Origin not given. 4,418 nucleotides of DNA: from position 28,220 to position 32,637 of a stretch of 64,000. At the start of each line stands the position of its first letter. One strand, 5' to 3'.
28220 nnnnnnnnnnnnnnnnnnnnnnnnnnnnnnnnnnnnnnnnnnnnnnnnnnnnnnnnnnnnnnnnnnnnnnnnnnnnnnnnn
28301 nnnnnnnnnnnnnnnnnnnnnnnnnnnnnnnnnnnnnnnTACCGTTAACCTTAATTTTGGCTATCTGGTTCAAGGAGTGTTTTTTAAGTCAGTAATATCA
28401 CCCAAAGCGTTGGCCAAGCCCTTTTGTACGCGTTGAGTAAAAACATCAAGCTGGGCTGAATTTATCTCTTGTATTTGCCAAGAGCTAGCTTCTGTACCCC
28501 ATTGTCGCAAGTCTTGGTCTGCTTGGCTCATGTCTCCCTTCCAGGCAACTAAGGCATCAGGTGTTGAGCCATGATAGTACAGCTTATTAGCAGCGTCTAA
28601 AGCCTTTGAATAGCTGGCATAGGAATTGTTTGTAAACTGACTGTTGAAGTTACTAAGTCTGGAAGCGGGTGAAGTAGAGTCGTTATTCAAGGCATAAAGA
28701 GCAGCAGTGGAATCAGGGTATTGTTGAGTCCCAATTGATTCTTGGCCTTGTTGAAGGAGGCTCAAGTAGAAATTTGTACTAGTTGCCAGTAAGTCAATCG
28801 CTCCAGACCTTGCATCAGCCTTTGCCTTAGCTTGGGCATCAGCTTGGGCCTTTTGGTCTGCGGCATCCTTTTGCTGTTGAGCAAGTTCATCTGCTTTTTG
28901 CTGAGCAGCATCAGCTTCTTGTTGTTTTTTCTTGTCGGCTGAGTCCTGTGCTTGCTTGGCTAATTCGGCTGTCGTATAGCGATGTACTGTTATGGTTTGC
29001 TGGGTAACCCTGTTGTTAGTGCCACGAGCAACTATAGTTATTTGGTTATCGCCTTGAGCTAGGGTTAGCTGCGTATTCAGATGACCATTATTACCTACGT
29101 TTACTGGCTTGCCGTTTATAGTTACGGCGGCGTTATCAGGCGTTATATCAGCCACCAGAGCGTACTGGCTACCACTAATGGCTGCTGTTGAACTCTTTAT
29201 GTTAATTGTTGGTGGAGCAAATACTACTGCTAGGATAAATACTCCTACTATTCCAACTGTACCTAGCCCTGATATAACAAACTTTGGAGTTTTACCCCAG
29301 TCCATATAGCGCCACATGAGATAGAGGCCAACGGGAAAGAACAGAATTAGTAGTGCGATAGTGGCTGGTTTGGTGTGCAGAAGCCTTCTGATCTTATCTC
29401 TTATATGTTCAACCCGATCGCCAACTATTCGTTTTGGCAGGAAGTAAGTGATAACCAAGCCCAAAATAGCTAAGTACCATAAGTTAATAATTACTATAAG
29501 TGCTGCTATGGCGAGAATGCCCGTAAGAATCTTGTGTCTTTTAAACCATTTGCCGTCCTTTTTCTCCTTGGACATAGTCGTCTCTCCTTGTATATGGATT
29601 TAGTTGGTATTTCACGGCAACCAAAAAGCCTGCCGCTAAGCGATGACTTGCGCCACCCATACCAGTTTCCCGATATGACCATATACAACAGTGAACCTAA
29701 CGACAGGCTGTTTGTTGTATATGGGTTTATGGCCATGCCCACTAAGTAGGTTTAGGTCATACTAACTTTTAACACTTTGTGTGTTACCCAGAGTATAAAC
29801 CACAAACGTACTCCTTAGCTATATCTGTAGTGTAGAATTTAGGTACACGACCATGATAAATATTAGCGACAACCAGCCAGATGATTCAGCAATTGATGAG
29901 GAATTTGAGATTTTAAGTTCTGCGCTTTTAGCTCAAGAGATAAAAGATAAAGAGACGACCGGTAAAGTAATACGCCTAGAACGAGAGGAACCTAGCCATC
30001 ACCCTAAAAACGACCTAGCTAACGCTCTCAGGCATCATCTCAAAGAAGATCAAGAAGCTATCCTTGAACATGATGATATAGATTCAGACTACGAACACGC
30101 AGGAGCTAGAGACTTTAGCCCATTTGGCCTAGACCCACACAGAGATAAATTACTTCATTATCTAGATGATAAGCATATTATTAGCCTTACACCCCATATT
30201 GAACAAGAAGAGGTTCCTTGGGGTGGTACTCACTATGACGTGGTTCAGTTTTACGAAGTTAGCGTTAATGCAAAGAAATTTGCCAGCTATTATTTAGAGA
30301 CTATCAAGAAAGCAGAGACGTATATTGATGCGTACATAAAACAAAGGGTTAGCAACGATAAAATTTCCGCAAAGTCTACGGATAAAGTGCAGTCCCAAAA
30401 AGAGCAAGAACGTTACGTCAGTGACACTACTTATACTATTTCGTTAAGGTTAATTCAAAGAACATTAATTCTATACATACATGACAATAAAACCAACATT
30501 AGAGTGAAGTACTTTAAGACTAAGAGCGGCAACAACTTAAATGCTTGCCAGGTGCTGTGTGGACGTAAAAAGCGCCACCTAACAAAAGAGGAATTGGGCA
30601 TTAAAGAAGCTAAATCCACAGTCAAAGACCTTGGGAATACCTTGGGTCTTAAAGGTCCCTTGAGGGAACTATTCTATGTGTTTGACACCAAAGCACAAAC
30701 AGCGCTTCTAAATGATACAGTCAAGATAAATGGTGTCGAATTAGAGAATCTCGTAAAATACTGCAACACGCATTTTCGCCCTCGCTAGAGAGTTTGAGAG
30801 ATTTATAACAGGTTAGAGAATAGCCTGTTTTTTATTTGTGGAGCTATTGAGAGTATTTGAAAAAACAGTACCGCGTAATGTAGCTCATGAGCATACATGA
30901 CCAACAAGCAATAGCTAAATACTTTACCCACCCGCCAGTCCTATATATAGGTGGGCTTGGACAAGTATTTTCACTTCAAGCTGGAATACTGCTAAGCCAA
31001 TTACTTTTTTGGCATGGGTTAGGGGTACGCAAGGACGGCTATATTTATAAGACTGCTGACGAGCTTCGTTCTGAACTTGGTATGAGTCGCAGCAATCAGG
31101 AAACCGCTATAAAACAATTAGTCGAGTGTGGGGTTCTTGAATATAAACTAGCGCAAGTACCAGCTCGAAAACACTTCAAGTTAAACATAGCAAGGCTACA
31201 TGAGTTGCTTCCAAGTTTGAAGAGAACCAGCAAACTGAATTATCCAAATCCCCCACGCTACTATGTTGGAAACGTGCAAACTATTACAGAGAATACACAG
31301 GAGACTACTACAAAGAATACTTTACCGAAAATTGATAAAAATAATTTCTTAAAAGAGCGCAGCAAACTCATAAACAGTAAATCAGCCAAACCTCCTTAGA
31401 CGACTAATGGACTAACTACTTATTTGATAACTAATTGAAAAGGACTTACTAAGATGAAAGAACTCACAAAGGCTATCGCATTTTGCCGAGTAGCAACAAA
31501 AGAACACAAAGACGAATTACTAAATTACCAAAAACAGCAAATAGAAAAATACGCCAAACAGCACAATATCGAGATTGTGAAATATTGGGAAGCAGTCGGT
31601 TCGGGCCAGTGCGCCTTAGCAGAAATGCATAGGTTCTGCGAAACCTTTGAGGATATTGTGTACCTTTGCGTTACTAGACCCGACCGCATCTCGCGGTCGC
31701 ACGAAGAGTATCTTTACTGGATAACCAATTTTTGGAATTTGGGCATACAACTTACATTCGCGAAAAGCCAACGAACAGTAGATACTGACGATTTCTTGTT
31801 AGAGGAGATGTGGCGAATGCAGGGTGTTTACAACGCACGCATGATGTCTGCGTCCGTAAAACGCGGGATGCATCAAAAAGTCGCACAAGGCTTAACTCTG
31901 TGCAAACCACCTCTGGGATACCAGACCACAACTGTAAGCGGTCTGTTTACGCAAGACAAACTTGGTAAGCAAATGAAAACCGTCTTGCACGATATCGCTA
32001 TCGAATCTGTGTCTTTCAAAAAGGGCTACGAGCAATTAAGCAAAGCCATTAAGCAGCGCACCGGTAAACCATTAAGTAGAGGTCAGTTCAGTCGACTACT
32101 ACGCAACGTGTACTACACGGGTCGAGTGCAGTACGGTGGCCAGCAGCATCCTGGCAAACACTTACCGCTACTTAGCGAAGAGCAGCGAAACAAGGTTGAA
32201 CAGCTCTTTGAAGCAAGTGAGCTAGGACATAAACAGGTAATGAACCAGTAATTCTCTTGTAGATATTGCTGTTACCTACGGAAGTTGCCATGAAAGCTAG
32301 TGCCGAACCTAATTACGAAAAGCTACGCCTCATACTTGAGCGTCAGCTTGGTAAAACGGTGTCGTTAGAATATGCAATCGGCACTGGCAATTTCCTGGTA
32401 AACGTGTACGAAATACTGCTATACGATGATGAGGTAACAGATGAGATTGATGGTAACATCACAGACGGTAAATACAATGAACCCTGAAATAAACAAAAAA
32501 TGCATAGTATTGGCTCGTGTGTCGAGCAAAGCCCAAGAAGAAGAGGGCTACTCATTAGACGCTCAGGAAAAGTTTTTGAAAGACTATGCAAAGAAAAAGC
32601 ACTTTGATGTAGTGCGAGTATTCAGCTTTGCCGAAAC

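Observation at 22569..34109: About 11.5-kb integrative element at tRNA-Asp with a large serine recombinase reading into the tRNA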

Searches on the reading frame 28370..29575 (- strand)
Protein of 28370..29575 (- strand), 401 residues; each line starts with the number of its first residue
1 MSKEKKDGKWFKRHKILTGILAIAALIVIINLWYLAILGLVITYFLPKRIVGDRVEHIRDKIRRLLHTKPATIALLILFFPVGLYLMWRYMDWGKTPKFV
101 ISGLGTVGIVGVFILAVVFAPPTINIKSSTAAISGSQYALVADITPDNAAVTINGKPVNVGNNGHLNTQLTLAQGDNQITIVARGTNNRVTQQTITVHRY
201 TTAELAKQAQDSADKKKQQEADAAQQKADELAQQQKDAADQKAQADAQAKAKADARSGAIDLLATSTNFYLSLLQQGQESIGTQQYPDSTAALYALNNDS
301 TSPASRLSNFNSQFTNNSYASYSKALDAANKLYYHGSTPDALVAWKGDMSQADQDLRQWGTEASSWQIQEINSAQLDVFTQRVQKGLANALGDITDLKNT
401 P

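Call 9: search_protein_families(library=pfam, proteins=[window:28370-29575:-], max_evalue=0.01)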
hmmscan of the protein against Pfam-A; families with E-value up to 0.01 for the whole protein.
window:28370-29575:- (401 aa): 2 families
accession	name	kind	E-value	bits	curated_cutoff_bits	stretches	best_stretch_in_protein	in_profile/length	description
PF09136.16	Glucodextran_B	-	2.6e-07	30.9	27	1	144-198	25-80/83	Glucodextranase, domain B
PF12733.13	Cadherin-like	-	0.0011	19.8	24.2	1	140-199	36-88/89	Cadherin-like beta sandwich domain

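Call 42: search_protein_families(library=phrogs, proteins=[window:28370-29575:-], max_evalue=0.01)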
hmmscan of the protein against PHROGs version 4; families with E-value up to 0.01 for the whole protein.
window:28370-29575:- (401 aa): 0 families

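Call 62: search_protein_families(library=ncbifam, proteins=[window:28370-29575:-], max_evalue=0.001)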
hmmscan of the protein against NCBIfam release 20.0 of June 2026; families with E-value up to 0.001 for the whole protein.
window:28370-29575:- (401 aa): 1 family
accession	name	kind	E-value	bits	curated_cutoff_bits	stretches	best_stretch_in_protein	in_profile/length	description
NF009611.0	PRK13108.1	equivalog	0.00015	20.9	636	1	112-256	264-404/476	prolipoprotein diacylglyceryl transferase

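Call 63: search_protein_families(library=padloc, proteins=[window:28370-29575:-], max_evalue=0.001)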
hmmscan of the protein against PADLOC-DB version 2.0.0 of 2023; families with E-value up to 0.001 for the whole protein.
window:28370-29575:- (401 aa): 0 families

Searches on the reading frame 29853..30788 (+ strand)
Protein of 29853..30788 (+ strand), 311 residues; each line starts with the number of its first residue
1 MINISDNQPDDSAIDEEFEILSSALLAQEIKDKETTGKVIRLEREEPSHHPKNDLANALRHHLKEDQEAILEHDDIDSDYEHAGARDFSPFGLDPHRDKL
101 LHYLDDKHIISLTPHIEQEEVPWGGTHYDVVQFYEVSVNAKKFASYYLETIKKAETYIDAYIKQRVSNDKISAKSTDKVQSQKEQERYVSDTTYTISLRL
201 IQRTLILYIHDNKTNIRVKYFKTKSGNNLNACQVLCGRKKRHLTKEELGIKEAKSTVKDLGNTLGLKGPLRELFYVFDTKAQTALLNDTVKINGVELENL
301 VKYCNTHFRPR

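Call 9: search_protein_families(library=pfam, proteins=[window:29853-30788:+], max_evalue=0.01)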
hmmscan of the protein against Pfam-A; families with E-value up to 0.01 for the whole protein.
window:29853-30788:+ (311 aa): 0 families

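Call 42: search_protein_families(library=phrogs, proteins=[window:29853-30788:+], max_evalue=0.01)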
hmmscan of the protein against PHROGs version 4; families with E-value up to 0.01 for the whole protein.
window:29853-30788:+ (311 aa): 0 families

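Call 62: search_protein_families(library=ncbifam, proteins=[window:29853-30788:+], max_evalue=0.001)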
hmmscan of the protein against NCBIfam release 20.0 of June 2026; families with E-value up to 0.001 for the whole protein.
window:29853-30788:+ (311 aa): 0 families

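Call 63: search_protein_families(library=padloc, proteins=[window:29853-30788:+], max_evalue=0.001)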
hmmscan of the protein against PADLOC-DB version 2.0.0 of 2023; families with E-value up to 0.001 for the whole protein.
window:29853-30788:+ (311 aa): 1 family
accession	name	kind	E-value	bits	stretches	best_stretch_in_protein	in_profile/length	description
PDLC00800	Cyclase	-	4.3e-05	21.1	1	133-203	170-240/420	oligonucleotide-cyclase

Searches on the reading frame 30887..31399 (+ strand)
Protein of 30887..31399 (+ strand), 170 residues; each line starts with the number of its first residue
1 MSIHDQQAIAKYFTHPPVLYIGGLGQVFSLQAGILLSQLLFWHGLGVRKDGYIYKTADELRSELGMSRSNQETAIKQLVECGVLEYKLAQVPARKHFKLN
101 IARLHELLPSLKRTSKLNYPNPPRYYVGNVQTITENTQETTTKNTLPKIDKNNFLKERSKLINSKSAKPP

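Call 9: search_protein_families(library=pfam, proteins=[window:30887-31399:+], max_evalue=0.01)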
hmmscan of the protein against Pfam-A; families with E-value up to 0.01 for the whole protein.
window:30887-31399:+ (170 aa): 0 families

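Call 27: find_encoding_contigs(protein=window:30887-31399:+, flank=10000, max_places=10)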
Protein window:30887-31399:+ (170 aa): 1 contig read that carries it; 1 place shown.
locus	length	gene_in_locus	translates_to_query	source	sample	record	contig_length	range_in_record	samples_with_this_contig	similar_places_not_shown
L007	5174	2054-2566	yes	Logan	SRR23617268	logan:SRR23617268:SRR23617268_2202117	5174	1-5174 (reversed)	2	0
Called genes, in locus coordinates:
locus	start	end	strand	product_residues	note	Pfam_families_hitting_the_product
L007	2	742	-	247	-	?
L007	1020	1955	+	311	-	-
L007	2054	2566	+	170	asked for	-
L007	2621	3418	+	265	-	PF00239:Resolvase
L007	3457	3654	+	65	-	-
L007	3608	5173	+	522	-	?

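Call 42: search_protein_families(library=phrogs, proteins=[window:30887-31399:+], max_evalue=0.01)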
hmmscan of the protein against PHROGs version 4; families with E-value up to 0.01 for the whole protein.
window:30887-31399:+ (170 aa): 8 families
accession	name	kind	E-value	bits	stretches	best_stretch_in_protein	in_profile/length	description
phrog_9773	-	DNA, RNA and nucleotide metabolism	4.9e-26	93.1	1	14-144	10-144/288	replication initiation O-like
phrog_6493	-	DNA, RNA and nucleotide metabolism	6.3e-14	52.9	1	24-150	18-152/261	DnaD-like helicase loader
phrog_1347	-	unknown function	7.9e-12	45.6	1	30-162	24-158/417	-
phrog_428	-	DNA, RNA and nucleotide metabolism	2.1e-11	44.6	1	16-156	95-224/455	replication initiation protein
phrog_678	-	DNA, RNA and nucleotide metabolism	2.2e-08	35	1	35-166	78-206/346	replication initiation O-like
phrog_186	-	DNA, RNA and nucleotide metabolism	4.2e-06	27.7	1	36-163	47-167/308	DnaD-like helicase loader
phrog_270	-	DNA, RNA and nucleotide metabolism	1e-05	26.1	1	49-145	62-165/383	replication initiation protein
phrog_391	-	DNA, RNA and nucleotide metabolism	0.0057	17.3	1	49-144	32-134/298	replication initiation O-like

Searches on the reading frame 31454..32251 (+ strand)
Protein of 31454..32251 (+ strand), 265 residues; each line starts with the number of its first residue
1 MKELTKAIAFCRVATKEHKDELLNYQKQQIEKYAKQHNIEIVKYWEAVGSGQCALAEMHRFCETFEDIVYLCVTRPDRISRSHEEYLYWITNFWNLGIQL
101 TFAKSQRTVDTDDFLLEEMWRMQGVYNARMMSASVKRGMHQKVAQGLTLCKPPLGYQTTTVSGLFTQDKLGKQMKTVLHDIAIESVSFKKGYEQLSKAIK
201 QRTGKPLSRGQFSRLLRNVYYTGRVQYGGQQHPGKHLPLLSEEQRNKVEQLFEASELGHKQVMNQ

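Call 10: search_protein_families(library=pfam, proteins=[window:31454-32251:+], max_evalue=0.01)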
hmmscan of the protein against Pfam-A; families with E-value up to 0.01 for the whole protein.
window:31454-32251:+ (265 aa): 3 families
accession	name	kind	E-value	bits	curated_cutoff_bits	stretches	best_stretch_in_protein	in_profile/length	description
PF00239.26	Resolvase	-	3e-18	66.7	23.3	1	7-146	1-143/145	Resolvase, N terminal domain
PF07508.19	Recombinase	-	4.9e-05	24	21.1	1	178-252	11-99/102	Recombinase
PF20094.4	GWxTD_dom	-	0.0093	16.2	26.9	0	16-127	53-164/172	GWxTD domain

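Call 42: search_protein_families(library=phrogs, proteins=[window:31454-32251:+], max_evalue=0.01)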
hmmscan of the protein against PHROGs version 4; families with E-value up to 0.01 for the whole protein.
window:31454-32251:+ (265 aa): 3 families
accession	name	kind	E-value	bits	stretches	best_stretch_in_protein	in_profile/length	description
phrog_95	-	integration and excision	1.6e-21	77.6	1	2-254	85-357/651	integrase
phrog_125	-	DNA, RNA and nucleotide metabolism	2.4e-07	31.6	1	4-226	19-210/254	DNA invertase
phrog_6620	-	integration and excision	1.8e-05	25.4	1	5-130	56-179/201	transposase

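Call 63: search_protein_families(library=padloc, proteins=[window:31454-32251:+], max_evalue=0.001)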
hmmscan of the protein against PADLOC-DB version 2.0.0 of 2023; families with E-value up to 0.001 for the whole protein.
window:31454-32251:+ (265 aa): 0 families

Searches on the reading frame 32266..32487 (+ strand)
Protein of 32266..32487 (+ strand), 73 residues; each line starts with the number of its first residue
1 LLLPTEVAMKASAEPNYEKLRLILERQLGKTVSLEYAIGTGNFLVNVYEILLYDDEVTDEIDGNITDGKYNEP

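Call 10: search_protein_families(library=pfam, proteins=[window:32266-32487:+], max_evalue=0.01)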
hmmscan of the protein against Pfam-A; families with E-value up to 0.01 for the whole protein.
window:32266-32487:+ (73 aa): 0 families

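Call 42: search_protein_families(library=phrogs, proteins=[window:32266-32487:+], max_evalue=0.01)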
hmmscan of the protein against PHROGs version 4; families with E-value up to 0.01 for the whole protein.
window:32266-32487:+ (73 aa): 0 families

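Call 63: search_protein_families(library=padloc, proteins=[window:32266-32487:+], max_evalue=0.001)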
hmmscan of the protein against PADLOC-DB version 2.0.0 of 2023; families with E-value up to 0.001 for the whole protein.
window:32266-32487:+ (73 aa): 0 families

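Call 101: predict_structure(protein=window:32290-32484:+)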
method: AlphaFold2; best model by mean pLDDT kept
length: 65 residues; sequences in the alignment: 1
mean_pLDDT: 56.5   pTM: 0.35
mean pLDDT of the five models: 56.5, 54.8, 54.5, 53.8, 49.1
residues with pLDDT >= 90: 0; 70-90: 13; 50-70: 26; < 50: 26
segments of 3 or more residues with pLDDT < 50: 1-6, 45-49, 51-61, 63-65
pLDDT, mean of each block of 10 residues (from residue 1): 51 74 70 55 50 46 43
secondary structure, 60 per line:
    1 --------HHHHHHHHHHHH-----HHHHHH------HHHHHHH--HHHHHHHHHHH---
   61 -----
elements in order: H9-20 H26-31 H38-44 H47-57
